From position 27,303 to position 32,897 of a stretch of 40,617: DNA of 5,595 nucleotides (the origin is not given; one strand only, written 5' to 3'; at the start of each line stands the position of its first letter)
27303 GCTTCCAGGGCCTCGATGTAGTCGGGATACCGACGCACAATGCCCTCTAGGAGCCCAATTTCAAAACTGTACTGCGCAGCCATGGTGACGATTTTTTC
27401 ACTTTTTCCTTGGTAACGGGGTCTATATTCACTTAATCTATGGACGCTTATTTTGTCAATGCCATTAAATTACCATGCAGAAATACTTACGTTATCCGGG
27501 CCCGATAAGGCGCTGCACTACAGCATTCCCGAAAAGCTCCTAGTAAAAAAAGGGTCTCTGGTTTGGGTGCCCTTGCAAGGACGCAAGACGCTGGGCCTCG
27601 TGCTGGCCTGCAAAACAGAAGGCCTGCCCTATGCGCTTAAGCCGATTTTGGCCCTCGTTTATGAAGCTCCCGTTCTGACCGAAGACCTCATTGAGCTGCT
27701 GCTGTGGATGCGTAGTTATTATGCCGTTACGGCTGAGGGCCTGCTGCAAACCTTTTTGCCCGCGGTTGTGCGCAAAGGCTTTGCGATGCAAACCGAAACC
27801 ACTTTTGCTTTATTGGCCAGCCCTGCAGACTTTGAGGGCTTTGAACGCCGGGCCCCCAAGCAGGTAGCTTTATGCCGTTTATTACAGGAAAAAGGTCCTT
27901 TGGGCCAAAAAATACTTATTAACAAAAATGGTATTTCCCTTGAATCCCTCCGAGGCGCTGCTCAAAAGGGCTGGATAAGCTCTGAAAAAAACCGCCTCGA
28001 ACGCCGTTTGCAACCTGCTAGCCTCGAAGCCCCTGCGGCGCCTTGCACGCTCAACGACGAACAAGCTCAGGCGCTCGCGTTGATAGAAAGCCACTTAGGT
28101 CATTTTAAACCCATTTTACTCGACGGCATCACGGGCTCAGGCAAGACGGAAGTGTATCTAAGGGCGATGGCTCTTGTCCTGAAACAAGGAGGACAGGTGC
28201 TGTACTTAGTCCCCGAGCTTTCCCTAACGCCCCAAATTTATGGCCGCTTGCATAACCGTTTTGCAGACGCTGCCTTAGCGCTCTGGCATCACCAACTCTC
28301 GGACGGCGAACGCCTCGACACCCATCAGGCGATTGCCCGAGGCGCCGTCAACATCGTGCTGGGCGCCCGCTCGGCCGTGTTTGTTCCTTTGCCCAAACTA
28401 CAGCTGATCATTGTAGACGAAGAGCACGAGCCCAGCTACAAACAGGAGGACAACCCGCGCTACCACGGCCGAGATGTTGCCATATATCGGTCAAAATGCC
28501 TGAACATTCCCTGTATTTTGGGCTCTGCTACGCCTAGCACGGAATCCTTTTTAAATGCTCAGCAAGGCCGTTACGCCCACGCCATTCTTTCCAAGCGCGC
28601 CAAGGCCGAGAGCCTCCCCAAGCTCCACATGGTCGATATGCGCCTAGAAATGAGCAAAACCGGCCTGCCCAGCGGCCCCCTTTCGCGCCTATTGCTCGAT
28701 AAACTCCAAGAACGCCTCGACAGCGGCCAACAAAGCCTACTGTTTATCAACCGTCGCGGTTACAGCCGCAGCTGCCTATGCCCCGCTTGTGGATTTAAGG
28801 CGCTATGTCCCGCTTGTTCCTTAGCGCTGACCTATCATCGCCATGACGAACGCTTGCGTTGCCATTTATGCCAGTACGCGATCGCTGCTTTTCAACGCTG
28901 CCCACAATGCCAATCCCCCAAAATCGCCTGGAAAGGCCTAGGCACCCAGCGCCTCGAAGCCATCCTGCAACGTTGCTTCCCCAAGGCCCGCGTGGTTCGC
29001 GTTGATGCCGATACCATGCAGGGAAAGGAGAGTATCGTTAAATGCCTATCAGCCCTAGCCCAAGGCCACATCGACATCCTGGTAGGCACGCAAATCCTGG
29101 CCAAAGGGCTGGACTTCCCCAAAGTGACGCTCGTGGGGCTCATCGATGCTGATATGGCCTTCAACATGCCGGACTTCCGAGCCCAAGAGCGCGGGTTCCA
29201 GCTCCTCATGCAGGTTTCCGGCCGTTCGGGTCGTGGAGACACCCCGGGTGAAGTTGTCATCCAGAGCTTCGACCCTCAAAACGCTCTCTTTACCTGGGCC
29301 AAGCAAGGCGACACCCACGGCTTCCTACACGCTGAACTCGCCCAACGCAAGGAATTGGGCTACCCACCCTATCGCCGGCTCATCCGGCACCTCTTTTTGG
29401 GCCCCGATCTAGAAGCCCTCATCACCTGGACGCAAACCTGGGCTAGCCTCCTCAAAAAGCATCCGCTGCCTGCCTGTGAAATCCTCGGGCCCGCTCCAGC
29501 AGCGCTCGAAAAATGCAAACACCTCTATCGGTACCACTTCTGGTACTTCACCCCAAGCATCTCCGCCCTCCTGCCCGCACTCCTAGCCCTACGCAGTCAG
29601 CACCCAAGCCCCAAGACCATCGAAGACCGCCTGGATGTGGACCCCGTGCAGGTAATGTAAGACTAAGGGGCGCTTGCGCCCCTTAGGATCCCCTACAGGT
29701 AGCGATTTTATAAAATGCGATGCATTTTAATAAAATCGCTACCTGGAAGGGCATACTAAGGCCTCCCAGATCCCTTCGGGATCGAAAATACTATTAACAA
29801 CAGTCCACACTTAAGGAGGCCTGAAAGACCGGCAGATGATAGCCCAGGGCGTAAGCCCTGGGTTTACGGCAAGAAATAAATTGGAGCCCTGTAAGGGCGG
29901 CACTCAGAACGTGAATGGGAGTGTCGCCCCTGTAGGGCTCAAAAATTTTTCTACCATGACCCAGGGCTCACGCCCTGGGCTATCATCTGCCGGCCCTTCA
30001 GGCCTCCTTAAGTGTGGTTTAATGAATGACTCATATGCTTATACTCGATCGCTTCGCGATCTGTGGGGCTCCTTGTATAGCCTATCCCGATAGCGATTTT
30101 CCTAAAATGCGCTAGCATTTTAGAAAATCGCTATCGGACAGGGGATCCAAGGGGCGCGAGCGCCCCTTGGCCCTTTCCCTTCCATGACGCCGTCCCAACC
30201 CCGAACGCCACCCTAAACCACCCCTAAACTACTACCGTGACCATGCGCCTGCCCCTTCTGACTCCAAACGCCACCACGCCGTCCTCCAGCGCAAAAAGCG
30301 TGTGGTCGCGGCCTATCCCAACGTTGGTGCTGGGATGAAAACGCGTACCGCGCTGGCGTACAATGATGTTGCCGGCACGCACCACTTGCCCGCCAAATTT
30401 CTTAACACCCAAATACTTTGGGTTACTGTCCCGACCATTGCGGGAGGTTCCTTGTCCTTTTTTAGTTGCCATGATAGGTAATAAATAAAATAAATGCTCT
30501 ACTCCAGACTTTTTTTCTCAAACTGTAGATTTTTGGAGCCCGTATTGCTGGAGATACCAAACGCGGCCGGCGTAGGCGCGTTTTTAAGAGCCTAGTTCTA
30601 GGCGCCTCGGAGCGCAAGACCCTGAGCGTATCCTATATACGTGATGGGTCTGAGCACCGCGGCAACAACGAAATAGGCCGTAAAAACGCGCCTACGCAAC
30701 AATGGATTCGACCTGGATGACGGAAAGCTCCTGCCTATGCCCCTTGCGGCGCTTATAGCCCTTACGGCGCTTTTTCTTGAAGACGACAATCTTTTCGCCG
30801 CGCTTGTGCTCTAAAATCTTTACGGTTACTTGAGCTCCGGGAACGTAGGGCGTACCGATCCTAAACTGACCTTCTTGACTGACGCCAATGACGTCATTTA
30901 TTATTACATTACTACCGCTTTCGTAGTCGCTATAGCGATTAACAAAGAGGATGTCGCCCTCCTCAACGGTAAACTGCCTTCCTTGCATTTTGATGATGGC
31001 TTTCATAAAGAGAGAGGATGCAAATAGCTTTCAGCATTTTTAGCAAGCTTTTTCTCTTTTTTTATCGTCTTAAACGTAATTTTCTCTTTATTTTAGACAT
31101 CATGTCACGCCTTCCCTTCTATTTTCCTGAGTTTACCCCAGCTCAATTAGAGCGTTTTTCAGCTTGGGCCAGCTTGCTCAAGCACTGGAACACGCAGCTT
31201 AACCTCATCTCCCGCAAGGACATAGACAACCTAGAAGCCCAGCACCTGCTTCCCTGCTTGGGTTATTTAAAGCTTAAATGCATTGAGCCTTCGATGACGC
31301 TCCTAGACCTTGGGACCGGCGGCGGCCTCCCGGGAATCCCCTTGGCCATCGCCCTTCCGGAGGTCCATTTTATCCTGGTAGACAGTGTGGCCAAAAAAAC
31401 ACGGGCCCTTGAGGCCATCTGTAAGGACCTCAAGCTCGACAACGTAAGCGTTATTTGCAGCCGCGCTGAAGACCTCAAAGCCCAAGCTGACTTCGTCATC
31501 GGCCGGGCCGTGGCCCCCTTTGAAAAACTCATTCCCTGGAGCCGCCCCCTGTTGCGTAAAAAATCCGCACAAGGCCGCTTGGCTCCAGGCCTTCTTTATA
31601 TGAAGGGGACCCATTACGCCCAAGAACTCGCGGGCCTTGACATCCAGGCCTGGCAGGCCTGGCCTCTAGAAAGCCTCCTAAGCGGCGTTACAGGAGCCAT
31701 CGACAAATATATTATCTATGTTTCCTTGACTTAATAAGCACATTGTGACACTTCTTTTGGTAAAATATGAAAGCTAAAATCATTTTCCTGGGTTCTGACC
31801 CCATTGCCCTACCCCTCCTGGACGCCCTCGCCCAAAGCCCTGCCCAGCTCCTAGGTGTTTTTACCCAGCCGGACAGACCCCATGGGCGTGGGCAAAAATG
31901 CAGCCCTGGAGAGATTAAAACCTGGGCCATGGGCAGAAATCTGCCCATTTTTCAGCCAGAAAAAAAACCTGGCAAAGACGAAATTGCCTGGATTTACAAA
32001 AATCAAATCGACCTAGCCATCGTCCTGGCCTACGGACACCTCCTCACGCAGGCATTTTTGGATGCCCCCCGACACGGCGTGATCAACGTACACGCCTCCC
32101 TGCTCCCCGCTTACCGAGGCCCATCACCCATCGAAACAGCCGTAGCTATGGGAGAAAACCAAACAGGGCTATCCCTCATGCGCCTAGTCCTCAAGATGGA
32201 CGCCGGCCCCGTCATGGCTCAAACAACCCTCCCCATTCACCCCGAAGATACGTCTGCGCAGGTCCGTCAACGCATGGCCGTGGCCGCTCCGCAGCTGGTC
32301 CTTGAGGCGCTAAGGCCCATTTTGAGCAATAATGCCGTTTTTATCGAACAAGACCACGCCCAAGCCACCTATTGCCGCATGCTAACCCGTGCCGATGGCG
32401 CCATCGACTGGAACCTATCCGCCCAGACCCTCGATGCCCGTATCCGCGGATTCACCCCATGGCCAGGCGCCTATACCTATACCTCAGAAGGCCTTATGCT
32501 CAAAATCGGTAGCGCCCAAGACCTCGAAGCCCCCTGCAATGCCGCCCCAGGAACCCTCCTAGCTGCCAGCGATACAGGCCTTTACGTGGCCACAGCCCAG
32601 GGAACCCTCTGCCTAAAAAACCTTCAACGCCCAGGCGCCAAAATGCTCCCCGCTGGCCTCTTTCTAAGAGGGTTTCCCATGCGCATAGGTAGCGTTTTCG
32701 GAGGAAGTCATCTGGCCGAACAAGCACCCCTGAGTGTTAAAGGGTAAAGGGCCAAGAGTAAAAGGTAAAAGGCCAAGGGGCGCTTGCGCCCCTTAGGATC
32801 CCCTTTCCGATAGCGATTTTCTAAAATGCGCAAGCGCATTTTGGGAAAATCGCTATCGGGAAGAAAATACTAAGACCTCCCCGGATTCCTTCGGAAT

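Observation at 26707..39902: Modular, nested palindromic element family fills the sizeable spacers of the GC-rich half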

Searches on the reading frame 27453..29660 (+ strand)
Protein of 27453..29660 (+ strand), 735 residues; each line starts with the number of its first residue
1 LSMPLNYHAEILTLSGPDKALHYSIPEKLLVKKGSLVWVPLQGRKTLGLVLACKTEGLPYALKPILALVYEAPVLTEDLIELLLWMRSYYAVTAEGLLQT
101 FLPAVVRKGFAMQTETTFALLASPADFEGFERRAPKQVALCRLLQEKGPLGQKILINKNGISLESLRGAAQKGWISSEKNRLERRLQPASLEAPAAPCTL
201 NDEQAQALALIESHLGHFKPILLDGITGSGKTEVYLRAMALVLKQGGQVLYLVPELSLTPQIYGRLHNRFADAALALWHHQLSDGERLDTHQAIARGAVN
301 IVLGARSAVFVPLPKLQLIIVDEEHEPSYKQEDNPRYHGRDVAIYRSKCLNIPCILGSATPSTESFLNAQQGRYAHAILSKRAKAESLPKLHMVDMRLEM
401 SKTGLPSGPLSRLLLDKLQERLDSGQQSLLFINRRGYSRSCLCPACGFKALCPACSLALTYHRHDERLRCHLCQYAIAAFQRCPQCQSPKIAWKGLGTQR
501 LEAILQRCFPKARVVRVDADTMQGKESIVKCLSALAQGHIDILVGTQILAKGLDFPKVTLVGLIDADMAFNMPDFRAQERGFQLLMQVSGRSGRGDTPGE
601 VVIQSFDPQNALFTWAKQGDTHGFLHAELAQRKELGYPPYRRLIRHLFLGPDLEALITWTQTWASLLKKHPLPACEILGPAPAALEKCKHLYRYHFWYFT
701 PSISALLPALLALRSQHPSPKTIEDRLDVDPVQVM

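Call 23: search_protein_families(library=pfam, proteins=[window:27453-29660:+])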
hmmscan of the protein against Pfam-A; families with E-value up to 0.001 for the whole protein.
window:27453-29660:+ (735 aa): 6 families
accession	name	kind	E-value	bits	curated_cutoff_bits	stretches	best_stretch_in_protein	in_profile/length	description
PF17764.6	PriA_3primeBD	-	5.5e-18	65.1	22.7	1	17-103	8-96/96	3'DNA-binding domain (3'BD)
PF00270.35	DEAD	-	2.3e-17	63.7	26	1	203-362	3-161/167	DEAD/DEAH box helicase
PF04851.21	ResIII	-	2.9e-13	50.5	22.5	1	199-362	3-163/164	Type III restriction enzyme, res subunit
PF18074.6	PriA_C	-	3.1e-11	44.4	26.9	1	639-731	1-95/95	Primosomal protein N C-terminal domain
PF00271.37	Helicase_C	-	2.4e-10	41.1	23.5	1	500-594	27-108/110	Helicase conserved C-terminal domain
PF18319.7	Zn_ribbon_PriA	-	5.2e-08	33.2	26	1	452-476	1-25/27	PriA DNA helicase Cys-rich region (CRR) domain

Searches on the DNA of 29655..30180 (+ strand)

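Call 46: search_dna_similar(query=window:29655-30180:+, collection=phages, mode=distant, max_evalue=0.01, max_rows=10)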
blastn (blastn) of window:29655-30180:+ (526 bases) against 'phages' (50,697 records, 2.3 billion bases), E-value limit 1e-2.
No match.

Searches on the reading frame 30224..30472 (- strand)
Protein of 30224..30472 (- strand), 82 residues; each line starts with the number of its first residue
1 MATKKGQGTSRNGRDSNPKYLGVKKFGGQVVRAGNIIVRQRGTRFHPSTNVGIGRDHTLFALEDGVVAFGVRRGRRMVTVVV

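Call 23: search_protein_families(library=pfam, proteins=[window:30224-30472:-])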
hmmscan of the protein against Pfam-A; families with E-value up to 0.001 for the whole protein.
window:30224-30472:- (82 aa): 1 family
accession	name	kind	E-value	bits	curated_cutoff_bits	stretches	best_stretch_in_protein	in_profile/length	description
PF01016.24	Ribosomal_L27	-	3.4e-38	130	20.5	1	2-80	1-79/79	Ribosomal L27 protein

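Call 65: find_encoding_contigs(protein=window:30224-30472:-, flank=10000, max_places=8)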
Protein window:30224-30472:- (82 aa): 1 contig read that carries it; 1 place shown.
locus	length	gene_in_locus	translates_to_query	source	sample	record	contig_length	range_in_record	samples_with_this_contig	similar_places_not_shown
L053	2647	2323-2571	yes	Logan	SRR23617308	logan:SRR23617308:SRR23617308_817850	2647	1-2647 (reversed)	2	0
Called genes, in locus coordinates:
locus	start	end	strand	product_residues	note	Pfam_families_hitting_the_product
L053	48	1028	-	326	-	PF00551:Formyl_trans_N, PF02911:Formyl_trans_C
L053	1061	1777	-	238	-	PF02527:GidB, PF13847:Methyltransf_31 (weak)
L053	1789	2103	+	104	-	PF00829:Ribosomal_L21p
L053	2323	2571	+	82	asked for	PF01016:Ribosomal_L27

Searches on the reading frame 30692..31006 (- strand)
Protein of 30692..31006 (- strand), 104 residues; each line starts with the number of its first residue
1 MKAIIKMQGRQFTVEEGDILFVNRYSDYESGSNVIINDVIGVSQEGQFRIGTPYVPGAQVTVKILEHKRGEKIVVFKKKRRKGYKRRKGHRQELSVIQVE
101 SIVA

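Call 23: search_protein_families(library=pfam, proteins=[window:30692-31006:-])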
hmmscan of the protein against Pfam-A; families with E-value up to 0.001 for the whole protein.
window:30692-31006:- (104 aa): 1 family
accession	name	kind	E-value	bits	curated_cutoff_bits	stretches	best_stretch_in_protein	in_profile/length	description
PF00829.26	Ribosomal_L21p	-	2.4e-32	111.5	27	1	1-102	1-99/99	Ribosomal prokaryotic L21 protein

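Call 66: find_encoding_contigs(protein=window:30692-31006:-, flank=10000, max_places=8)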
Protein window:30692-31006:- (104 aa): 1 contig read that carries it; 1 place shown.
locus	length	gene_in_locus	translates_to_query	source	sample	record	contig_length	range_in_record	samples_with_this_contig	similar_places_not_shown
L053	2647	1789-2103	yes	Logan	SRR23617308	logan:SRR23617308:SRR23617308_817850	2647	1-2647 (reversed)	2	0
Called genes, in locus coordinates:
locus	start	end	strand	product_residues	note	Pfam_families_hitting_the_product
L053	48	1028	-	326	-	PF00551:Formyl_trans_N, PF02911:Formyl_trans_C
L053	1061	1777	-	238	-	PF02527:GidB, PF13847:Methyltransf_31 (weak)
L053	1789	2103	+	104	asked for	PF00829:Ribosomal_L21p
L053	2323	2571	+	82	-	PF01016:Ribosomal_L27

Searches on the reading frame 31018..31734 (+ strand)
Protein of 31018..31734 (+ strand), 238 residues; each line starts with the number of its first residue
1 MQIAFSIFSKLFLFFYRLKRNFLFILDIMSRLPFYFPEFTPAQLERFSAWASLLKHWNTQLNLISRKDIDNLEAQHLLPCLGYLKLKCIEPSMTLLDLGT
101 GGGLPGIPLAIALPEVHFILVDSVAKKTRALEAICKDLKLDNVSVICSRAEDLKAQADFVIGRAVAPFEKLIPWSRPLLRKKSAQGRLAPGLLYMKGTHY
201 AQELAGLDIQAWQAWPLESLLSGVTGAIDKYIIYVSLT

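Call 23: search_protein_families(library=pfam, proteins=[window:31018-31734:+])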
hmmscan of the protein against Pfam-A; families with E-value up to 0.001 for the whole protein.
window:31018-31734:+ (238 aa): 2 families
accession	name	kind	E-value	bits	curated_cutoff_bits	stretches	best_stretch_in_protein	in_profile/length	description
PF02527.21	GidB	-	2e-39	135.3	27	1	43-208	1-160/184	rRNA small subunit methyltransferase G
PF13847.12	Methyltransf_31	-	3.1e-06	27.4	27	1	90-165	2-83/145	Methyltransferase domain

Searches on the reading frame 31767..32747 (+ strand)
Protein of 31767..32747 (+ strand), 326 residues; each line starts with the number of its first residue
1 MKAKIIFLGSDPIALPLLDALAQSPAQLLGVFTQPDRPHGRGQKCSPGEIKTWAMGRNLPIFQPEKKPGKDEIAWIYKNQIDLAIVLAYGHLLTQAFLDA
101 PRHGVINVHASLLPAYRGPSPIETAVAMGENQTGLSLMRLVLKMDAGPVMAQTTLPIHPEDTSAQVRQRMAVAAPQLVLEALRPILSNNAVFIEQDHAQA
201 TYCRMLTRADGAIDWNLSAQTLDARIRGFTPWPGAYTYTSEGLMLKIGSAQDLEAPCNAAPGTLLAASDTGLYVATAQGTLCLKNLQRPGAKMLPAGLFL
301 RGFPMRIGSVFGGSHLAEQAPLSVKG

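Call 23: search_protein_families(library=pfam, proteins=[window:31767-32747:+])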
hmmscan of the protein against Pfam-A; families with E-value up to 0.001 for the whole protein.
window:31767-32747:+ (326 aa): 2 families
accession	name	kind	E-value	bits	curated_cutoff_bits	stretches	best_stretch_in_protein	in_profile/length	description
PF00551.24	Formyl_trans_N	-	8.8e-32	110.7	26.1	1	4-182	2-181/181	Formyl transferase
PF02911.23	Formyl_trans_C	-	3.2e-22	79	21.1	1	206-303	2-99/100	Formyl transferase, C-terminal domain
